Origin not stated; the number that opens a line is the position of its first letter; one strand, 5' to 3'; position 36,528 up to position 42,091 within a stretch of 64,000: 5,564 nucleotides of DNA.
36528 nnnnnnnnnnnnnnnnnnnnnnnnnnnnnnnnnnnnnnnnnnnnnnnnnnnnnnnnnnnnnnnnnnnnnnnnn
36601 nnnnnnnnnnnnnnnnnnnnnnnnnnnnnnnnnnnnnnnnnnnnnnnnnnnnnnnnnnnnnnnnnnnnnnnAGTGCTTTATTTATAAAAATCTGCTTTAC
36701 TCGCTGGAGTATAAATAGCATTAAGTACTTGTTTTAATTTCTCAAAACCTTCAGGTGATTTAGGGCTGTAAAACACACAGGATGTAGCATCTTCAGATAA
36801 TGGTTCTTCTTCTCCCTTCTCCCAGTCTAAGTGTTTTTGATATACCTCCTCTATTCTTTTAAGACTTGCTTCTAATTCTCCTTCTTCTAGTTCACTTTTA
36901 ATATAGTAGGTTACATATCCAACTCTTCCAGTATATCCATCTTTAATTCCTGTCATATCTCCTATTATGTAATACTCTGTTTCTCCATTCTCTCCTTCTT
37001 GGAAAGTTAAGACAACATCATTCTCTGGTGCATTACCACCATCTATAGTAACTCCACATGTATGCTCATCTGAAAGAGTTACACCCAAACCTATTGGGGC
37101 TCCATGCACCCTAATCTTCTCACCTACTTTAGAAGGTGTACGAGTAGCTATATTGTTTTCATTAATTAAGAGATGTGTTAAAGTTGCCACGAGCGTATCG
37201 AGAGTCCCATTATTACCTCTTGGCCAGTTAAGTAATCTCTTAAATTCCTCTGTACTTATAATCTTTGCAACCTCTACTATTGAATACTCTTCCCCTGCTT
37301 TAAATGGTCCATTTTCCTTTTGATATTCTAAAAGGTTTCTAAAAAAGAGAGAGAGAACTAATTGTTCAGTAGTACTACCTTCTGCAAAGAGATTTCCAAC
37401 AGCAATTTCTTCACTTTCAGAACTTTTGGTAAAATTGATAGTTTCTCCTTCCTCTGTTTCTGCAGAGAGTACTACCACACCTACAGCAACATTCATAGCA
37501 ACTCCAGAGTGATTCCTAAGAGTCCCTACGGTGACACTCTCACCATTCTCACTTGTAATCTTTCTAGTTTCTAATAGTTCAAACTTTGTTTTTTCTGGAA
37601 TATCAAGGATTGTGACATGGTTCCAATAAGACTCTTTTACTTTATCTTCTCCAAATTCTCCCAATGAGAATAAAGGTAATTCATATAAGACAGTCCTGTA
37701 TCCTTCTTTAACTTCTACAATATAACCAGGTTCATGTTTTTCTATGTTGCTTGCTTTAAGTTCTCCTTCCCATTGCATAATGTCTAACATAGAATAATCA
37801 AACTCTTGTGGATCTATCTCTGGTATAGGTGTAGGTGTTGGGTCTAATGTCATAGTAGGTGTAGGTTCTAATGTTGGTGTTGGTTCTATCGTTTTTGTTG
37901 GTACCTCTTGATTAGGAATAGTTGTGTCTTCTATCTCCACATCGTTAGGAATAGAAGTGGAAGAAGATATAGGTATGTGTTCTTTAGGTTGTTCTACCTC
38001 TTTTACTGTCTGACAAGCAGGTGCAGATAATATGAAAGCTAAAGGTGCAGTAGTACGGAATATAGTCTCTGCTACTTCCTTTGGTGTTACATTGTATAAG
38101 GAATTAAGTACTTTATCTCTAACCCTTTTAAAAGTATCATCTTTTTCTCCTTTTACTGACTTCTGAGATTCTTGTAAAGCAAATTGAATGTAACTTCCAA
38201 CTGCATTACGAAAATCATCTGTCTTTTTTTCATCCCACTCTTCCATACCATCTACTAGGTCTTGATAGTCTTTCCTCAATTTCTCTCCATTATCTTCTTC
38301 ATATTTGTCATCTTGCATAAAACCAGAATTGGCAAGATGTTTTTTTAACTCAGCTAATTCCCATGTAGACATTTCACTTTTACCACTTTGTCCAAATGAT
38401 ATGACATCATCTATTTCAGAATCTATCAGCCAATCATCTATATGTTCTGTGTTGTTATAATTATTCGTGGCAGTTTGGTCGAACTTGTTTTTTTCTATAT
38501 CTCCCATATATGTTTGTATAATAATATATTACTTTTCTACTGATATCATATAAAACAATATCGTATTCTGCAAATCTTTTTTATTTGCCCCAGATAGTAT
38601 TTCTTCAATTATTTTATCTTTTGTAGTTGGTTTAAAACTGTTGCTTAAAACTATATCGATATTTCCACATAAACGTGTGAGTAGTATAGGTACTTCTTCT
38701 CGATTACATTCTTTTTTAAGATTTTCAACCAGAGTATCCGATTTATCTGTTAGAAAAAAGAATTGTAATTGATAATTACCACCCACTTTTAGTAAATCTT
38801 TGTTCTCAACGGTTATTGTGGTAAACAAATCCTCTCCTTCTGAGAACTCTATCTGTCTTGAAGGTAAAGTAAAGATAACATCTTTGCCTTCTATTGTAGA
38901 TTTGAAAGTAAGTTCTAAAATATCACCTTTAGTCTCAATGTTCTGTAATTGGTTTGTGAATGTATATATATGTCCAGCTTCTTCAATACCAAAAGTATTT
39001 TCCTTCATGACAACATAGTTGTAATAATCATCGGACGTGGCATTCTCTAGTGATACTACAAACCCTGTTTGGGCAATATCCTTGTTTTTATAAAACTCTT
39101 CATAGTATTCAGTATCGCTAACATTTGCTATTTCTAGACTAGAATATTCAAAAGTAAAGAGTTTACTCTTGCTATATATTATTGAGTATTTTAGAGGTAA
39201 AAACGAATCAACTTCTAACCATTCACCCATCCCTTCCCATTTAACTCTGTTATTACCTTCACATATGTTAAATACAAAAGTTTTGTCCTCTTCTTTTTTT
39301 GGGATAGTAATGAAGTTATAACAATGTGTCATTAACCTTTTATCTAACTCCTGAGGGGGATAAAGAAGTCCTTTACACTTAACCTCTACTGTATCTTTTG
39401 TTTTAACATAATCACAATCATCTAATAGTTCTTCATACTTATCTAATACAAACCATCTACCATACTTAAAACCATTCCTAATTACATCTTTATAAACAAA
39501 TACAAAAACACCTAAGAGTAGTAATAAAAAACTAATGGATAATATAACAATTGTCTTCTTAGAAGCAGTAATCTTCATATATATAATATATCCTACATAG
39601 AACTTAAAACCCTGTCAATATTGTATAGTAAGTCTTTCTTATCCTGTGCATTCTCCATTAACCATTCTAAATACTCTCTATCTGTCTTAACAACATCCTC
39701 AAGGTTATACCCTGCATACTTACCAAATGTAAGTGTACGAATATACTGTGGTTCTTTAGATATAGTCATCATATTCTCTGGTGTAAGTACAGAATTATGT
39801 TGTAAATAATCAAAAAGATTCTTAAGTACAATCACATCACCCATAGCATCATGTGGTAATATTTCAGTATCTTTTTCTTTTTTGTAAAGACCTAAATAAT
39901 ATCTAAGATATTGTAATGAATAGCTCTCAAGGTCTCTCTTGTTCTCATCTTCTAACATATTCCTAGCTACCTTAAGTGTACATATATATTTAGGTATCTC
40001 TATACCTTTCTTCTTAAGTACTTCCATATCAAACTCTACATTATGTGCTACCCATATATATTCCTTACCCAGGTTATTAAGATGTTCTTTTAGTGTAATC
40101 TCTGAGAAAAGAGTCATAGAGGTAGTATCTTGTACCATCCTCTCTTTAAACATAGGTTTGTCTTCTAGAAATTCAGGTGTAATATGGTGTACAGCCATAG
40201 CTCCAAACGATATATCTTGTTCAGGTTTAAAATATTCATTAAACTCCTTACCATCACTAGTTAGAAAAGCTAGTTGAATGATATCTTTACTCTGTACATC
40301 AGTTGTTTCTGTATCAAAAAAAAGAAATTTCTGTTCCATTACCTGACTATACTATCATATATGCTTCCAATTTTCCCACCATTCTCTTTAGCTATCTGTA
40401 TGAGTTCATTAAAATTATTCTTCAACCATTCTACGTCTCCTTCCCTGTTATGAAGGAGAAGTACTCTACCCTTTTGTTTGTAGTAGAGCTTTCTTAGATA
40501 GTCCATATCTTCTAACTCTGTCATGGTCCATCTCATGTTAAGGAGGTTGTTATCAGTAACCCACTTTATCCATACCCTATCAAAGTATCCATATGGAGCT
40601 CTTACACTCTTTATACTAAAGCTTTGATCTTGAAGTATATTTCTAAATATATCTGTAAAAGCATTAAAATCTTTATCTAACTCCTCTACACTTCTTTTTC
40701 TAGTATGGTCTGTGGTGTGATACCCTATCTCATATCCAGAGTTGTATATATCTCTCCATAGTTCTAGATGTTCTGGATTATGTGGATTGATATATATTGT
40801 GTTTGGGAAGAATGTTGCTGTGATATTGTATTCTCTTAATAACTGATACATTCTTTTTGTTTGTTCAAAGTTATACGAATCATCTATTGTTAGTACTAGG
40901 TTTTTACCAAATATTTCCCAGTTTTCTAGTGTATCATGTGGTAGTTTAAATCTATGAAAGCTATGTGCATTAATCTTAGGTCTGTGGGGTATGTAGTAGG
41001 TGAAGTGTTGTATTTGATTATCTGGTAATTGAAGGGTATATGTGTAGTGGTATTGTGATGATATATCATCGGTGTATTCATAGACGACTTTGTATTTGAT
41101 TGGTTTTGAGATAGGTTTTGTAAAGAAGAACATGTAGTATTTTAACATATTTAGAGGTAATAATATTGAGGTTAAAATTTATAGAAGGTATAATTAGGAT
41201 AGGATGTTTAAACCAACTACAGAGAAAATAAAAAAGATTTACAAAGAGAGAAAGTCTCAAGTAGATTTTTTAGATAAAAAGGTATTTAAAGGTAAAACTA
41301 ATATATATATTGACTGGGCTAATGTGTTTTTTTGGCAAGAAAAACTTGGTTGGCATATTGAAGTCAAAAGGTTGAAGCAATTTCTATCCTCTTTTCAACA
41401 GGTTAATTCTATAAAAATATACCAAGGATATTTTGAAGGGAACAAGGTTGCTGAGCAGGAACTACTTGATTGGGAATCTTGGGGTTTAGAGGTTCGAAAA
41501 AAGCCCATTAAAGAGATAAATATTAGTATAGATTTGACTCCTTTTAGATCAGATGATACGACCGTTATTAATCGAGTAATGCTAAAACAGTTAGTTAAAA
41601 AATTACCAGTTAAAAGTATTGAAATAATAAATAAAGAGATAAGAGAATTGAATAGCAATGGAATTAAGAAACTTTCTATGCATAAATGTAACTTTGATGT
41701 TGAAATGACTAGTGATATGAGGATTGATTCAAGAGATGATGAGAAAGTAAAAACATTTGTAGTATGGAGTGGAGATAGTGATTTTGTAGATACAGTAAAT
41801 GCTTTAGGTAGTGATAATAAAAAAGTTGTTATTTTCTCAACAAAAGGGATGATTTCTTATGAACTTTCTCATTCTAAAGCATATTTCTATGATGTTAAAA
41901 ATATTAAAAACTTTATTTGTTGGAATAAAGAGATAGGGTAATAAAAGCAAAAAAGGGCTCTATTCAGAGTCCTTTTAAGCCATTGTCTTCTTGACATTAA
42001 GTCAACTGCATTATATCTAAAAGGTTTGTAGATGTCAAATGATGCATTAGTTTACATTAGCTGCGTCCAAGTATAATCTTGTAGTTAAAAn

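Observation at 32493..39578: Four-gene operon of large secreted/membrane proteins, including a 1061-aa protein with a eukaryote-like Cys-rich module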

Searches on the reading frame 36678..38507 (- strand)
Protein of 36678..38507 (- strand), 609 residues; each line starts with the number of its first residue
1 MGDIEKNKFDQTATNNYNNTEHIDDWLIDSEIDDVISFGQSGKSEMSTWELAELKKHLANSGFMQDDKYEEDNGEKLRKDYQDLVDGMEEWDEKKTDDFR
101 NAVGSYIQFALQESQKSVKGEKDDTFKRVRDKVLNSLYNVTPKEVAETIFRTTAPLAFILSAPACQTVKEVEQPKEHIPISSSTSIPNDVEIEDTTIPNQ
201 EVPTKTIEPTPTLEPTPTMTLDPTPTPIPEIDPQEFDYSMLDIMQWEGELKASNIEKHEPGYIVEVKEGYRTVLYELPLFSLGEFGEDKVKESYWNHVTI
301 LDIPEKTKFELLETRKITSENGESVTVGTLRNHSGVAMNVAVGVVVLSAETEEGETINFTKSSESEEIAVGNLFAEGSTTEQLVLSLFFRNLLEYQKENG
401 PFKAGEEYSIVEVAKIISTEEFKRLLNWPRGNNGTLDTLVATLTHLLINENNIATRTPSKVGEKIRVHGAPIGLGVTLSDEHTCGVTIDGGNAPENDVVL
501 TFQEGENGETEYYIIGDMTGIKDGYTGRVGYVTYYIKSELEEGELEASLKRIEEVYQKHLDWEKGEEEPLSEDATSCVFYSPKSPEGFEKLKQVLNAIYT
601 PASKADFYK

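Call 3: search_protein_families(library=pfam, proteins=[window:36678-38507:-], max_evalue=1)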
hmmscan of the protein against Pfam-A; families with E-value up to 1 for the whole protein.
window:36678-38507:- (609 aa): 1 family
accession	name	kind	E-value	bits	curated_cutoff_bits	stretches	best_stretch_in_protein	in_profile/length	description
PF10593.14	Z1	-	0.23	11.5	25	1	343-392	105-155/228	Z1 domain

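Call 4: search_protein_families(library=ncbifam, proteins=[window:36678-38507:-], max_evalue=1)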
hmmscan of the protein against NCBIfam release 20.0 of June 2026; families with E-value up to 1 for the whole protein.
window:36678-38507:- (609 aa): 1 family
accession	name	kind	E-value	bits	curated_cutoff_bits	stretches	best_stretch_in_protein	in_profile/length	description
NF037973.1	metallo_SslE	exception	0.079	10.3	3000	1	183-234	42-87/1519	lipoprotein metalloprotease SslE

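Call 70: search_protein_families(library=phrogs, proteins=[window:36678-38507:-], max_evalue=0.1)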
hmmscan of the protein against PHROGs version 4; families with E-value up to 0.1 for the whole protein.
window:36678-38507:- (609 aa): 0 families

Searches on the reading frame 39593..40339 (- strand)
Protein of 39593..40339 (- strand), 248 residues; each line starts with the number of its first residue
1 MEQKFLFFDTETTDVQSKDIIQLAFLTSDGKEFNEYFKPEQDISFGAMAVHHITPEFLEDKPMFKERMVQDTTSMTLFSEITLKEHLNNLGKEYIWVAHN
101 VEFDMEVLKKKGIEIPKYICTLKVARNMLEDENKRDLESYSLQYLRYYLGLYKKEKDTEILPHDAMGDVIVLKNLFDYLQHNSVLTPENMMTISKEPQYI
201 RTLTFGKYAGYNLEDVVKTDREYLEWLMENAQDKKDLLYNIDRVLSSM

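Call 3: search_protein_families(library=pfam, proteins=[window:39593-40339:-], max_evalue=1)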
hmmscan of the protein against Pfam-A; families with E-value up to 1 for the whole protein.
window:39593-40339:- (248 aa): 5 families
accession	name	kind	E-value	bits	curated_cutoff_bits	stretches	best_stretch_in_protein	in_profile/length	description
PF00929.31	RNase_T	-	5.5e-15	56.7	24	1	6-176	1-164/164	Exonuclease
PF20600.3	ExoX-like_C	-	4e-10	39.3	26.5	1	203-231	1-29/30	Exodeoxyribonuclease X-like C-terminal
PF01612.26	DNA_pol_A_exo1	-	3.9e-08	33.7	23.6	1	92-160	75-145/173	3'-5' exonuclease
PF13482.12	RNase_H_2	-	0.008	16.6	22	1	6-53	1-51/165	RNase_H superfamily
PF00619.27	CARD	-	0.1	13.1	23.9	1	170-198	16-44/85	Caspase recruitment domain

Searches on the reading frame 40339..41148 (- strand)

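Call 3: search_protein_families(library=pfam, proteins=[window:40339-41148:-], max_evalue=1)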
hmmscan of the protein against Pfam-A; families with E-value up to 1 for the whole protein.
window:40339-41148:- (269 aa): 2 families
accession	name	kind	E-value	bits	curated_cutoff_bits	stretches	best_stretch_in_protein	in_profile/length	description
PF01522.26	Polysacc_deac_1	-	1e-16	61.5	23.1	1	82-195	7-114/124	Polysaccharide deacetylase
PF16932.10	T4SS_TraI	-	0.045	13.4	26.1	1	115-172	110-165/213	Type IV secretory system, conjugal DNA-protein transfer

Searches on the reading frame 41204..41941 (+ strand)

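Call 3: search_protein_families(library=pfam, proteins=[window:41204-41941:+], max_evalue=1)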
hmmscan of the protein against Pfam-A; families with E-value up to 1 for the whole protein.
window:41204-41941:+ (245 aa): 1 family
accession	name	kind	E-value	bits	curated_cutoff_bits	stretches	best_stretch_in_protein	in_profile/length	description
PF01936.24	NYN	-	1.3e-15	58.6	24.2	2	147-230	53-143/145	NYN domain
